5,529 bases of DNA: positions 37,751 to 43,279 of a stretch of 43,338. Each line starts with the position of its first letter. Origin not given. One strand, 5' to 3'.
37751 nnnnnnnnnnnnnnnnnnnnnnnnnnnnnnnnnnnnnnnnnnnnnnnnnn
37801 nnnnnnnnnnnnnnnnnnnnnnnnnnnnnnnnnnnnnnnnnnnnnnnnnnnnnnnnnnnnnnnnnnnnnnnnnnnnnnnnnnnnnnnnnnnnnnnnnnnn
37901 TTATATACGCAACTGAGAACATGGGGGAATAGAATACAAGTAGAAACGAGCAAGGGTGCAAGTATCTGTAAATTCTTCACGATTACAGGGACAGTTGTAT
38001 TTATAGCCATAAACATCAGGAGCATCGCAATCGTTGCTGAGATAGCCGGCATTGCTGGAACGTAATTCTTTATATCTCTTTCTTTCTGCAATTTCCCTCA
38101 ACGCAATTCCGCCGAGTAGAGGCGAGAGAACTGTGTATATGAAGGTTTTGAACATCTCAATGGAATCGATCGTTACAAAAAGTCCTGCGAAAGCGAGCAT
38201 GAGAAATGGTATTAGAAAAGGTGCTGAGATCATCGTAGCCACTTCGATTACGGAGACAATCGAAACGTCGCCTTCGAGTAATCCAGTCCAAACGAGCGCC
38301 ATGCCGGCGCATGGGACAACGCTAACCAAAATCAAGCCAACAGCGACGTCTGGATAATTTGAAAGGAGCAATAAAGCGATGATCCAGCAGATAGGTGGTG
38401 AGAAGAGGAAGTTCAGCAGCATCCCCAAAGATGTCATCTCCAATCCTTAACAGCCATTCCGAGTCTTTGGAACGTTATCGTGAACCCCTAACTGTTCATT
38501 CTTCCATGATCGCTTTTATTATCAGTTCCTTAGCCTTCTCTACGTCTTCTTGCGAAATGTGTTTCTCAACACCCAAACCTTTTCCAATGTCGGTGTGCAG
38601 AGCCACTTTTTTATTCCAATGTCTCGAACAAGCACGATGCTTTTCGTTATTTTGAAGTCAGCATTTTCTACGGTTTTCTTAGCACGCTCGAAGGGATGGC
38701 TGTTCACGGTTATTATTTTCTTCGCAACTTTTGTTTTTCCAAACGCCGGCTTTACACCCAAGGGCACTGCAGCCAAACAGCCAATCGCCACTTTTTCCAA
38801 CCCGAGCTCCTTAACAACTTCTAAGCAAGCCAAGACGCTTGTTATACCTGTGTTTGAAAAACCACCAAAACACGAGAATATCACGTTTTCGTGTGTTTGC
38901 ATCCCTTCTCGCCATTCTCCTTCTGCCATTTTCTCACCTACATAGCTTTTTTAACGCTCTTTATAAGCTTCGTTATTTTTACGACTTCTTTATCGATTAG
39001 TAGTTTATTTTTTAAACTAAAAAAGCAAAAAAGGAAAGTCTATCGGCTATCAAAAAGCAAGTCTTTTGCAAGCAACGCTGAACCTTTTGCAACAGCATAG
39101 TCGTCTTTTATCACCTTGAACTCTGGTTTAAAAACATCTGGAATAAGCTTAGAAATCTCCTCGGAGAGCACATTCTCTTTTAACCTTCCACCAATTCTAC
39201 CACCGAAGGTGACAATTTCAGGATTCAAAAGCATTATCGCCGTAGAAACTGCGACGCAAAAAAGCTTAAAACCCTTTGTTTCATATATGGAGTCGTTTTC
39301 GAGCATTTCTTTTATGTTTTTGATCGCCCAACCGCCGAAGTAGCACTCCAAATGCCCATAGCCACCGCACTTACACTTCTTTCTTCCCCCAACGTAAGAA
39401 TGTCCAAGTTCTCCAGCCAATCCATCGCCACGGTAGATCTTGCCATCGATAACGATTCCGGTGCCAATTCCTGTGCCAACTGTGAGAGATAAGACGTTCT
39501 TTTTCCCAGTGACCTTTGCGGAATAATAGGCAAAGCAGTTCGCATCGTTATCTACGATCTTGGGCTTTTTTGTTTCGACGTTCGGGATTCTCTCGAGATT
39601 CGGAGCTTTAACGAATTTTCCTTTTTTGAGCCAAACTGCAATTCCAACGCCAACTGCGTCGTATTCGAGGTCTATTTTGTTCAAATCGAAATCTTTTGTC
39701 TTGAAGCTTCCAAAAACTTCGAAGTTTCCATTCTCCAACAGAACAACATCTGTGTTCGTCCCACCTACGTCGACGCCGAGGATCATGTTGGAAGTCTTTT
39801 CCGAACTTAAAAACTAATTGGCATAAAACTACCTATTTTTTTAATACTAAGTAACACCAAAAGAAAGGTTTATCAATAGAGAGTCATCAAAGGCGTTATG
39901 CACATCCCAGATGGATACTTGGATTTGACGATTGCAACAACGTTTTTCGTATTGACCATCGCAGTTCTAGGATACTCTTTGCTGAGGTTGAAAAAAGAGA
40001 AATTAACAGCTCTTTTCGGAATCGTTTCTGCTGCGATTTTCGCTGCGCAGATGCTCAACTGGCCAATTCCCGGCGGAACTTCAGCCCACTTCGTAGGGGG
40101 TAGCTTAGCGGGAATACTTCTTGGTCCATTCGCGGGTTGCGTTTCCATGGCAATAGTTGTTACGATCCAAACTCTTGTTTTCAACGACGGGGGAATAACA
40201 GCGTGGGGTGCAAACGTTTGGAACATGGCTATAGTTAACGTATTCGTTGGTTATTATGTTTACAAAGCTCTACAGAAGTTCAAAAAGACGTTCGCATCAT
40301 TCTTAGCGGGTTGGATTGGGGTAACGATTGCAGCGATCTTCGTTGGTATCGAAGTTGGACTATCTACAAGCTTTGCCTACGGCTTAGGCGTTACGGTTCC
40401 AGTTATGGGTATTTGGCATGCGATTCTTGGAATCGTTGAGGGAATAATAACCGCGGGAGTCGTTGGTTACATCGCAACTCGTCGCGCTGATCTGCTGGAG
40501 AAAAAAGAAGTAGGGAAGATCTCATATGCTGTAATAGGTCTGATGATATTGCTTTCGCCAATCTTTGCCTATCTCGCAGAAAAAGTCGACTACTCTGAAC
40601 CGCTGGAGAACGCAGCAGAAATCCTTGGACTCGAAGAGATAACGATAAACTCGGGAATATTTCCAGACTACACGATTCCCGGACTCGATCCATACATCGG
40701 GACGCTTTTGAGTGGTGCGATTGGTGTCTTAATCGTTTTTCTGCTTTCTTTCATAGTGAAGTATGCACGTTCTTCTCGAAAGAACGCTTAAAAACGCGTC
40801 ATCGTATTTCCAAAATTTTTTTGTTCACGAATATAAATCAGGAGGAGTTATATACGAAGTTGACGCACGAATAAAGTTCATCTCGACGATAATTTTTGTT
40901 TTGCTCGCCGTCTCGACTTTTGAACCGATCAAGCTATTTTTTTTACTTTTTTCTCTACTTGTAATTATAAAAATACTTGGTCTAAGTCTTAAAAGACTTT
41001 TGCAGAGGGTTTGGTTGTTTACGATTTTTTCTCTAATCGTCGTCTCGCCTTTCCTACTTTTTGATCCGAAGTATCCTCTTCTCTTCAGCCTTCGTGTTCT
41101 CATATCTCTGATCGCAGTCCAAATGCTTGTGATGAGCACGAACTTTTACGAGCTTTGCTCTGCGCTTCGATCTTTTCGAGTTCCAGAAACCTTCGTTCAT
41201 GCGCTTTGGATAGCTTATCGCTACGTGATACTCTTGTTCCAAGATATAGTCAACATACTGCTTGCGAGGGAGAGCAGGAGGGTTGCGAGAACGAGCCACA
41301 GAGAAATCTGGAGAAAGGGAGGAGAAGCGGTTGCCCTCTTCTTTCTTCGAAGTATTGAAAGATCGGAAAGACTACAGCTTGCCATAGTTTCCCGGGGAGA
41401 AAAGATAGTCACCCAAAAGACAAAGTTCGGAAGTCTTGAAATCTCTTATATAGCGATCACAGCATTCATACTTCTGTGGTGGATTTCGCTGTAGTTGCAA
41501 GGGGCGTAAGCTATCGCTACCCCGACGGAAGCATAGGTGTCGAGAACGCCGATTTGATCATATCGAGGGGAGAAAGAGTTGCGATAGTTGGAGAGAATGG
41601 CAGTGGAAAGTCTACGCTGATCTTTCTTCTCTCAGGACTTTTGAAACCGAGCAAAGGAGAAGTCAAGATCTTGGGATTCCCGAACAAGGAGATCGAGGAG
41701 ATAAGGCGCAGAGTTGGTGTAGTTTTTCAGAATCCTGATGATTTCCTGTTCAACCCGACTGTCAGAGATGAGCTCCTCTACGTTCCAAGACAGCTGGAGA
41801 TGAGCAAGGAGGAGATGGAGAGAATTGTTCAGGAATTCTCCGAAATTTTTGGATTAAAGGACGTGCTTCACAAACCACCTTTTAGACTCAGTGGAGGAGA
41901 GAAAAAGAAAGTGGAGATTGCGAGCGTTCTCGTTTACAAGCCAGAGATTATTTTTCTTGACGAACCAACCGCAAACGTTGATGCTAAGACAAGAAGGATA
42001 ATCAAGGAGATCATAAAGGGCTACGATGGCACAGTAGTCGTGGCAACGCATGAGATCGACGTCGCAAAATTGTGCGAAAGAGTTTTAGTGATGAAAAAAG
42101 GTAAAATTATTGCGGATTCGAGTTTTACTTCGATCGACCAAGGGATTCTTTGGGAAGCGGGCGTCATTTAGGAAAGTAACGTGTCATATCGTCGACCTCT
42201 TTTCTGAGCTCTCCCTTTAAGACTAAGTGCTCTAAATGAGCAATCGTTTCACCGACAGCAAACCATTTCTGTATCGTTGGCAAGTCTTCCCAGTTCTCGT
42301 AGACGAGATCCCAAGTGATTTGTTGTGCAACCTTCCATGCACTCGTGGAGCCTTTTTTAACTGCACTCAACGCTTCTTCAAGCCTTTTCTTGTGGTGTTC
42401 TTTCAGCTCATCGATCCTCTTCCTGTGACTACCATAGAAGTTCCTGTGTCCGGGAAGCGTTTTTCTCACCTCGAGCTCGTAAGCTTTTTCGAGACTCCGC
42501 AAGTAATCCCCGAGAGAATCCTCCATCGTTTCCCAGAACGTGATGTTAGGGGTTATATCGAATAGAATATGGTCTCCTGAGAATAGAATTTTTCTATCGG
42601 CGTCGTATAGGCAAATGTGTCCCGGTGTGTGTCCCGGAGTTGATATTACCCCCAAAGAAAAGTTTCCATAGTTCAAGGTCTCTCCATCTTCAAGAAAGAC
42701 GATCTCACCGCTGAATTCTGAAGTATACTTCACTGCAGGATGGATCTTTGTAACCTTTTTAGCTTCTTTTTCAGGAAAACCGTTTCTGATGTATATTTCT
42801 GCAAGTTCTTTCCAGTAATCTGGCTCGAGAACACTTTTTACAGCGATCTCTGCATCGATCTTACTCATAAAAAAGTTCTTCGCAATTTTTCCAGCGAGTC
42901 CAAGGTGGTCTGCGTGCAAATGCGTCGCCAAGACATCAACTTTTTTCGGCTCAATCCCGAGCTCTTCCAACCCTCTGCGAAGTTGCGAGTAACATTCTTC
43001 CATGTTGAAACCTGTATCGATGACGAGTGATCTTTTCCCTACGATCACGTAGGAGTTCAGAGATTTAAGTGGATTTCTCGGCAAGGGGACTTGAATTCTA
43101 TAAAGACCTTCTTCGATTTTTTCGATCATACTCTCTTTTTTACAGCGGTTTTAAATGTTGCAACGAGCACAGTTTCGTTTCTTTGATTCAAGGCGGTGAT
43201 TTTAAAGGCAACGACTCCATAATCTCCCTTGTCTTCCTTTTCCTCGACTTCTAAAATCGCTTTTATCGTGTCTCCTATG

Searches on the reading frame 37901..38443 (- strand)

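Call 5: search_protein_families(library=pfam, proteins=[window:37901-38443:-], max_evalue=0.00001)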
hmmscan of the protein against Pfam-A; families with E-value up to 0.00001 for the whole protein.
window:37901-38443:- (180 aa): 2 families
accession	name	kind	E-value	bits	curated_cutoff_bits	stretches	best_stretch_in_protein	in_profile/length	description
PF01758.21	SBF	-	2.1e-18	67.1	24.3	1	6-122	32-156/191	Sodium Bile acid symporter family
PF13593.11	SBF_like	-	2.9e-09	37.1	25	1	7-121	66-183/313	SBF-like CPA transporter family (DUF4137)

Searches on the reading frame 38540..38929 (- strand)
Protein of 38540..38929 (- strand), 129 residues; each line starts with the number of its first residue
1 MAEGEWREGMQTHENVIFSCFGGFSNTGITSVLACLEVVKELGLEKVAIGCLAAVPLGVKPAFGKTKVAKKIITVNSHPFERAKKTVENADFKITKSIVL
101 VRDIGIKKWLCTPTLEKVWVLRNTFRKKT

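Call 5: search_protein_families(library=pfam, proteins=[window:38540-38929:-], max_evalue=0.00001)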
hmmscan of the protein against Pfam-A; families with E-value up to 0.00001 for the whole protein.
window:38540-38929:- (129 aa): 1 family
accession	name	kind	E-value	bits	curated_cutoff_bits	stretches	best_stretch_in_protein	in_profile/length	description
PF08859.16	DGC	-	9.2e-08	32.5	27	1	16-108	1-88/106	DGC domain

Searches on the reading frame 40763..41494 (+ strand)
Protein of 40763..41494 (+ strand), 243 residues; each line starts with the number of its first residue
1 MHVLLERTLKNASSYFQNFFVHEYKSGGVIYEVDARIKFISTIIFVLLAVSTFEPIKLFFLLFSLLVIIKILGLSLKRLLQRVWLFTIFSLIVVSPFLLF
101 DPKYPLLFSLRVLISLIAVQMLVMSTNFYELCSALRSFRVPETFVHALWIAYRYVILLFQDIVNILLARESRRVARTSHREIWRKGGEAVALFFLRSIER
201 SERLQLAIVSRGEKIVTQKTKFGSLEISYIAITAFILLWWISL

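Call 58: search_protein_families(library=pfam, proteins=[window:40763-41494:+], max_evalue=0.0001)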
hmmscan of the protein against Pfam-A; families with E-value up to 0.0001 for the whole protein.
window:40763-41494:+ (243 aa): 1 family
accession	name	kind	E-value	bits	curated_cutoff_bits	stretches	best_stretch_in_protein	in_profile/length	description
PF02361.21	CbiQ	-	4.6e-19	69.3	25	1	31-212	6-207/216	Cobalt transport protein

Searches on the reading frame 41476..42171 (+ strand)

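Call 58: search_protein_families(library=pfam, proteins=[window:41476-42171:+], max_evalue=0.0001)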
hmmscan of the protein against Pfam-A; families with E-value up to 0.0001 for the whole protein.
window:41476-42171:+ (231 aa): 4 families
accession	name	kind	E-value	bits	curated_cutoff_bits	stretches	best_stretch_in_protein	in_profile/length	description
PF00005.33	ABC_tran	-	1.5e-32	113.5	25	1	23-166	2-137/137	ABC transporter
PF13304.12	AAA_21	-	1.7e-08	35.4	27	0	36-102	3-72/304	AAA domain, putative AbiEii toxin, Type IV TA system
PF02463.25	SMC_N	-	6.3e-08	32.7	40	1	35-207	27-212/220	RecF/RecN/SMC N terminal domain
PF13555.12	AAA_29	-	9.3e-05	22.5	27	0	29-60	19-50/61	P-loop containing region of AAA domain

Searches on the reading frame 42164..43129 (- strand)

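Call 58: search_protein_families(library=pfam, proteins=[window:42164-43129:-], max_evalue=0.0001)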
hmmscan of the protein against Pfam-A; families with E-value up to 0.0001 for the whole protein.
window:42164-43129:- (321 aa): 3 families
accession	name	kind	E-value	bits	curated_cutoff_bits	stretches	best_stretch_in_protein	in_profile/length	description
PF00753.33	Lactamase_B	-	1.9e-25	90.4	22.7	1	25-228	7-196/196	Metallo-beta-lactamase superfamily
PF21221.3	B_lactamase-like_C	-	5.9e-07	29.6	27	1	283-308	21-46/46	Metallo-beta-lactamase-like, C-terminal domain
PF19583.5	ODP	-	8.5e-06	26.2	27.2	0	142-188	88-136/194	ODP family beta lactamase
